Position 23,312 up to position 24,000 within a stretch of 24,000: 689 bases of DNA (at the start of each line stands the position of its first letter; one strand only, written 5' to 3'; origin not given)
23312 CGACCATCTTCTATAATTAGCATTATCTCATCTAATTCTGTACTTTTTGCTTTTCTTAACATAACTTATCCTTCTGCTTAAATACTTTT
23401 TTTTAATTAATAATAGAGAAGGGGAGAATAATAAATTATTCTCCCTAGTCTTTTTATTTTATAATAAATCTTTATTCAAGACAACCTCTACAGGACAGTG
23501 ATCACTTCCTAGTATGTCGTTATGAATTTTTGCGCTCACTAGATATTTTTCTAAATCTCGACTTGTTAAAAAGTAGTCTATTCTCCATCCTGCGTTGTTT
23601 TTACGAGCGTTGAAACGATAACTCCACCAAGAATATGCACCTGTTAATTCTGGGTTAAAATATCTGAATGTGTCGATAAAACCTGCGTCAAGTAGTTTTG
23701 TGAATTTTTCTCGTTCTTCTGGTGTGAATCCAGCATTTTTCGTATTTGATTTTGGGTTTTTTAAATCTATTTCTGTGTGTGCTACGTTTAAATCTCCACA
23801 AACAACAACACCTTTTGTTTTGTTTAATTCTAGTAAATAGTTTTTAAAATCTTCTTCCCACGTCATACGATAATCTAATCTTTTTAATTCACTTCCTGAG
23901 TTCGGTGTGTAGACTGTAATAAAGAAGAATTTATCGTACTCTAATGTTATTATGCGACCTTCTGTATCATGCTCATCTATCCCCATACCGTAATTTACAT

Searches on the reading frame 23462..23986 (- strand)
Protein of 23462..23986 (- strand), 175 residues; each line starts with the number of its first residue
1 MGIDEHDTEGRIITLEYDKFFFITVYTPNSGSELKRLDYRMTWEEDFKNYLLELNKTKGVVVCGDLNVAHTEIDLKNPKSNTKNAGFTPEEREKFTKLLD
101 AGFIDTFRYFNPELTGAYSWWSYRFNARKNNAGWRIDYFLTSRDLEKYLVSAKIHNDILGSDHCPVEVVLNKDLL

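Call 12: search_protein_families(library=ncbifam, proteins=[window:23462-23986:-], max_evalue=0.1)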
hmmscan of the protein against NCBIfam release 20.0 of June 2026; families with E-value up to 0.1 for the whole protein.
window:23462-23986:- (175 aa): 4 families
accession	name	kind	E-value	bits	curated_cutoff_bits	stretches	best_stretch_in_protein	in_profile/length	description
NF010489.0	PRK13911.1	equivalog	4.9e-71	239.4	503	1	2-168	81-247/250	exodeoxyribonuclease III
TIGR00633.1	xth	equivalog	6.7e-67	225.7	99.05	1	2-170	84-254/255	exodeoxyribonuclease III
TIGR00195.1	exoDNase_III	equivalog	7e-63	212.6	182.55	1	2-169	81-253/254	exodeoxyribonuclease III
NF008733.0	PRK11756.1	equivalog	5.1e-26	91.5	280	1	9-170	88-267/269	exodeoxyribonuclease III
